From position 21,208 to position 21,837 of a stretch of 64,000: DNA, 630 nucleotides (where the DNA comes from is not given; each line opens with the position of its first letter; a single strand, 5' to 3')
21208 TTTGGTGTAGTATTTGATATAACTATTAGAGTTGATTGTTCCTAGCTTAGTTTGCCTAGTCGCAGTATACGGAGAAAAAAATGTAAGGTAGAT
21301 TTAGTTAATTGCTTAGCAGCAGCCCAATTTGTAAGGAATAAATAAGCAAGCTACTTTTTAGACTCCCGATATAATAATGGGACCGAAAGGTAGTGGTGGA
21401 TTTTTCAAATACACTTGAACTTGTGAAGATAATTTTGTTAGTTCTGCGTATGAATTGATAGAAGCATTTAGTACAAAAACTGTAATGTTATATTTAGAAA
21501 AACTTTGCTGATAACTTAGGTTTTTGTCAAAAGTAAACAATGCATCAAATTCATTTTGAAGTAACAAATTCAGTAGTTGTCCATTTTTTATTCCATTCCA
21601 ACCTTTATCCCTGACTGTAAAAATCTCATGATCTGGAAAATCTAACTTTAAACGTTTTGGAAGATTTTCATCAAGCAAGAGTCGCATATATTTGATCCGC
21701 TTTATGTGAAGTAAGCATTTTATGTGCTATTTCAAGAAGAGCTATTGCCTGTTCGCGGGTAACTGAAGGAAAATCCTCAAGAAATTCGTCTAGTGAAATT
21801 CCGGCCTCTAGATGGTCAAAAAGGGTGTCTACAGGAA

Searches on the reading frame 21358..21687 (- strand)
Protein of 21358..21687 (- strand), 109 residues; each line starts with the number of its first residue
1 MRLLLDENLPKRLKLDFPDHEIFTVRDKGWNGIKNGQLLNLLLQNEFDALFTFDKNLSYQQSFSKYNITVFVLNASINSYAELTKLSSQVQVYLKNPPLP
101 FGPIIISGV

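Call 21: search_protein_families(library=pfam, proteins=[window:21358-21687:-], max_evalue=0.01)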
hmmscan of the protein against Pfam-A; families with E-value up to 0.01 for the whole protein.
window:21358-21687:- (109 aa): 1 family
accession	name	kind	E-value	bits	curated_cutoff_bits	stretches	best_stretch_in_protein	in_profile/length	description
PF18480.7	DUF5615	-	1.7e-05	25.1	23.8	1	1-83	1-87/110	Domain of unknown function (DUF5615)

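Call 41: search_protein_families(library=padloc, proteins=[window:21358-21687:-], max_evalue=0.01)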
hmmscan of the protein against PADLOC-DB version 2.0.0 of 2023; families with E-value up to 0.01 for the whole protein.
window:21358-21687:- (109 aa): 0 families
